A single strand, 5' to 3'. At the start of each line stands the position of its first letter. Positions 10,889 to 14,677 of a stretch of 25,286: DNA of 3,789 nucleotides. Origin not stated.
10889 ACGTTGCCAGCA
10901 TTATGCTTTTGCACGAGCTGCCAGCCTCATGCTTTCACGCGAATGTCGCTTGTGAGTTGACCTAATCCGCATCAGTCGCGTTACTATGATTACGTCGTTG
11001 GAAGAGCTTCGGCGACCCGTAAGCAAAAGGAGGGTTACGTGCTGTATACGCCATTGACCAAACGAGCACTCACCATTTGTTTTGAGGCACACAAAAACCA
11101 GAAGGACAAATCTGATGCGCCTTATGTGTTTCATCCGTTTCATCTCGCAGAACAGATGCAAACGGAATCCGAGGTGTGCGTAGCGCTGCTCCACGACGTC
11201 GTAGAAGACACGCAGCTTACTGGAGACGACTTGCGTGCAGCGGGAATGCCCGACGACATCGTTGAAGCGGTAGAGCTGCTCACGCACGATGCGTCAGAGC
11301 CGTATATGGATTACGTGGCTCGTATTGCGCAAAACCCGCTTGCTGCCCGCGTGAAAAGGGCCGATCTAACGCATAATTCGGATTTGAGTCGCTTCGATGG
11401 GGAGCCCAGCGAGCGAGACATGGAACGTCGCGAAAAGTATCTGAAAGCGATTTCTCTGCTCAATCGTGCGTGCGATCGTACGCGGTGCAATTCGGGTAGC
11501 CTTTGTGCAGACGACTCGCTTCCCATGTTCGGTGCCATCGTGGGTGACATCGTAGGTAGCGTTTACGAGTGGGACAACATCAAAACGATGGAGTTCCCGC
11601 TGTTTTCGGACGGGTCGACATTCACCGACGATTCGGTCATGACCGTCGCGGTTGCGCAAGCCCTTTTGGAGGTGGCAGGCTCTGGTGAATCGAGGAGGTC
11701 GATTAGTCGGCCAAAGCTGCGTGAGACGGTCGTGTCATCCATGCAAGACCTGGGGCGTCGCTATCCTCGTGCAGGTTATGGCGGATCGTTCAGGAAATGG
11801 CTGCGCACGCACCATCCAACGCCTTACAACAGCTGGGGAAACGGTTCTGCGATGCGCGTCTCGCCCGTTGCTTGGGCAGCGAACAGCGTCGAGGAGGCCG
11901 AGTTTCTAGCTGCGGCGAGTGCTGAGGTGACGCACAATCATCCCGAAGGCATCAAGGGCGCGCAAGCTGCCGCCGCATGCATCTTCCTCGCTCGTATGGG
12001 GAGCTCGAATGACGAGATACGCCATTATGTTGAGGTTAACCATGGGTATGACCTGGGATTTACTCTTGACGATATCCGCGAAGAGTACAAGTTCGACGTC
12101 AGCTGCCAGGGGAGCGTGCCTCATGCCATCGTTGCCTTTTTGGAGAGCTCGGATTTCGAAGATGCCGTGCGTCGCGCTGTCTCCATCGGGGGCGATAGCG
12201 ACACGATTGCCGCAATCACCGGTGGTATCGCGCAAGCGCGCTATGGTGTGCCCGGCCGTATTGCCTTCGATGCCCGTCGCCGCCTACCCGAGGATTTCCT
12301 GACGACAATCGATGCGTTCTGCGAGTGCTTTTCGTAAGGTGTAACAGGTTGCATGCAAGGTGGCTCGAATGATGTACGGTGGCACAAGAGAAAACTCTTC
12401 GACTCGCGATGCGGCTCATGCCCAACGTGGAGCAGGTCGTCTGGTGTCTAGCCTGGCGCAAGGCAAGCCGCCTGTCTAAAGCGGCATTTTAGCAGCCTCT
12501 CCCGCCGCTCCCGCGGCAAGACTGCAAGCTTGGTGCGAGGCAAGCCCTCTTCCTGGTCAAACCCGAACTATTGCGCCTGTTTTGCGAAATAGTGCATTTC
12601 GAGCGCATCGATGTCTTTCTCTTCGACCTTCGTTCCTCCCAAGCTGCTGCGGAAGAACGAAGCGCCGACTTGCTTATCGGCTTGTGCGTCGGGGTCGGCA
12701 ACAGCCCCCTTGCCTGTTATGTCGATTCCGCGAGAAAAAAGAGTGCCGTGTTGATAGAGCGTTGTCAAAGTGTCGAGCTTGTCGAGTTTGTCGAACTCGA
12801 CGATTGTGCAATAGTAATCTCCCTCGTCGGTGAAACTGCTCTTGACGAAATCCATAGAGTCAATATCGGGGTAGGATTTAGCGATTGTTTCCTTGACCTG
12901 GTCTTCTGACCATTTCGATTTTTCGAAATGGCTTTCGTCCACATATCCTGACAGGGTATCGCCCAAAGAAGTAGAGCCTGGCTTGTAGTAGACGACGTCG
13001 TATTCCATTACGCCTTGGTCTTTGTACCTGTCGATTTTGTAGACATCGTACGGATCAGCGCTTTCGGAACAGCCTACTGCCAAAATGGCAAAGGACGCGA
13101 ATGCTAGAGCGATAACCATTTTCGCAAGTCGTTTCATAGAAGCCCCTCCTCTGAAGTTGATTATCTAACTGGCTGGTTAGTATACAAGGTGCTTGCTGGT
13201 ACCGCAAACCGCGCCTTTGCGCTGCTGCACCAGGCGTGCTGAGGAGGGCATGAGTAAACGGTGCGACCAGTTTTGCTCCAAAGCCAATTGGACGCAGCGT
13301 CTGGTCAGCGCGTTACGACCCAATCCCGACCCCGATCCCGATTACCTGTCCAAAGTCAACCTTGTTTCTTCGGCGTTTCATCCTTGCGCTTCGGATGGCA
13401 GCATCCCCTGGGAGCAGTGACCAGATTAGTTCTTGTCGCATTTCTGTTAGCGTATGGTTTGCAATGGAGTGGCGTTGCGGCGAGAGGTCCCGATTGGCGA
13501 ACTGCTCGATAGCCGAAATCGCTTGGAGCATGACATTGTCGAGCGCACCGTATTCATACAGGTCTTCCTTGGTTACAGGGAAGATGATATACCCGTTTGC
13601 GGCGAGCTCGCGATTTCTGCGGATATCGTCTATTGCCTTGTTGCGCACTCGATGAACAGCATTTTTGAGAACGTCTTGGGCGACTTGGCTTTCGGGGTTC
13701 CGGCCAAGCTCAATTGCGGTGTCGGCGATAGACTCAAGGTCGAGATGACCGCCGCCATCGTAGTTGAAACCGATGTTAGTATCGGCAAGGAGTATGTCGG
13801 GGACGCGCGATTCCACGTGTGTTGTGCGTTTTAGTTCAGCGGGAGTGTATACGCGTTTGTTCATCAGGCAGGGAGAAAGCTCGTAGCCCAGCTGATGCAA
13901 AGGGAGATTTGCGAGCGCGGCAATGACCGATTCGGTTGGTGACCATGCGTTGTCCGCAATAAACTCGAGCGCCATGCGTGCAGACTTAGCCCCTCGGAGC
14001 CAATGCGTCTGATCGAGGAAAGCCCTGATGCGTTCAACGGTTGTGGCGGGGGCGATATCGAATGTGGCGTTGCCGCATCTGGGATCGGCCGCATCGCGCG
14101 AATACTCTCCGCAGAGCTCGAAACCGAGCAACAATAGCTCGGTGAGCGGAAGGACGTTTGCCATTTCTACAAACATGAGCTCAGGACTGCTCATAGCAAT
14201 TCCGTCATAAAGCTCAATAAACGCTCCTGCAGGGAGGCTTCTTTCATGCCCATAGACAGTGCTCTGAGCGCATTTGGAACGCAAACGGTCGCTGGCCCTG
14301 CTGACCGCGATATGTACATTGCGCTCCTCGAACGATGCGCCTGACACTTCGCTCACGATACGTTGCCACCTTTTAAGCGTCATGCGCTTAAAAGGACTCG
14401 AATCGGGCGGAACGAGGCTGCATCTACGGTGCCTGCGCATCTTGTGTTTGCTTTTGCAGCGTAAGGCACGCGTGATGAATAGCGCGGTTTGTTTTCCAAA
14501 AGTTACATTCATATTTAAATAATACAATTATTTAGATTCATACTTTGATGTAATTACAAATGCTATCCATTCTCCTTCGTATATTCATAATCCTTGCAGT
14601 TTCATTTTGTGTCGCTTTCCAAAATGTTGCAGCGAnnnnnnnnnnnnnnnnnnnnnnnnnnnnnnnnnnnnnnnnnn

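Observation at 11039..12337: Single-chain fusion of a Mesh1/SAH-like HD hydrolase and an ADP-ribosylglycohydrolase: possible dual antidote enzyme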

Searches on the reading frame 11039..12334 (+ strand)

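Call 4: search_protein_families(library=pfam, proteins=[window:11039-12334:+], max_evalue=0.01)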
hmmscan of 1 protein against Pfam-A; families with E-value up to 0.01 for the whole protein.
window:11039-12334:+ (432 aa): 2 families
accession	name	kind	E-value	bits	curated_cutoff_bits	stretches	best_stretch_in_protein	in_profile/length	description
PF03747.19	ADP_ribosyl_GH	-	8.5e-39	134.4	26.2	1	163-404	3-281/287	ADP-ribosylglycohydrolase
PF13328.12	HD_4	-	0.00063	19.9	27.2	1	10-79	1-72/156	HD domain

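Call 5: search_protein_families(library=ncbifam, proteins=[window:11039-12334:+], max_evalue=0.01)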
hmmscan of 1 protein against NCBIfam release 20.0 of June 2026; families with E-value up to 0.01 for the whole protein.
window:11039-12334:+ (432 aa): 4 families
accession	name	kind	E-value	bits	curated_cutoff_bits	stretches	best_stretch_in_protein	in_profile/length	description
TIGR02662.1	dinitro_DRAG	equivalog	3.4e-15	56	337.05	1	195-406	53-258/287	ADP-ribosyl-[dinitrogen reductase] hydrolase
TIGR00691.1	spoT_relA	subfamily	1.4e-10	40.2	499.2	1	10-79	1-73/687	RelA/SpoT family protein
NF041672.1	ADPriboarghdlase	equivalog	1.7e-08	33.6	490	1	247-406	171-333/361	ADP-ribosylarginine hydrolase Tri1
NF008303.0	PRK11092.1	equivalog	7.1e-07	27.8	947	1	8-68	24-88/702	bifunctional GTP diphosphokinase/guanosine-3',5'-bis pyrophosphate 3'-pyrophosphohydrolase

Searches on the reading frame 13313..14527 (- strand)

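Call 17: search_protein_families(library=pfam, proteins=[window:13313-14527:-], max_evalue=0.001)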
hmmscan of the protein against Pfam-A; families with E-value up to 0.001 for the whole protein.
window:13313-14527:- (404 aa): 0 families

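Call 36: search_protein_families(library=pfam, proteins=[window:13313-14527:-], max_evalue=1)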
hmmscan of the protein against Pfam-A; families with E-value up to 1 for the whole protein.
window:13313-14527:- (404 aa): 1 family
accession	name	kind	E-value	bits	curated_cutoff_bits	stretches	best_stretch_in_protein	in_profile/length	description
PF06678.16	DUF1179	-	0.032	14.7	25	1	5-48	8-51/107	Protein of unknown function (DUF1179)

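Call 91: search_protein_families(library=padloc, proteins=[window:13313-14527:-], max_evalue=0.001)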
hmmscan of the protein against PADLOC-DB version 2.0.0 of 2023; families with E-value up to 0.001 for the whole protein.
window:13313-14527:- (404 aa): 0 families

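Call 92: search_protein_families(library=phrogs, proteins=[window:13313-14527:-], max_evalue=0.001)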
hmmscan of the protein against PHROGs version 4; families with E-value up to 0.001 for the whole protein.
window:13313-14527:- (404 aa): 0 families
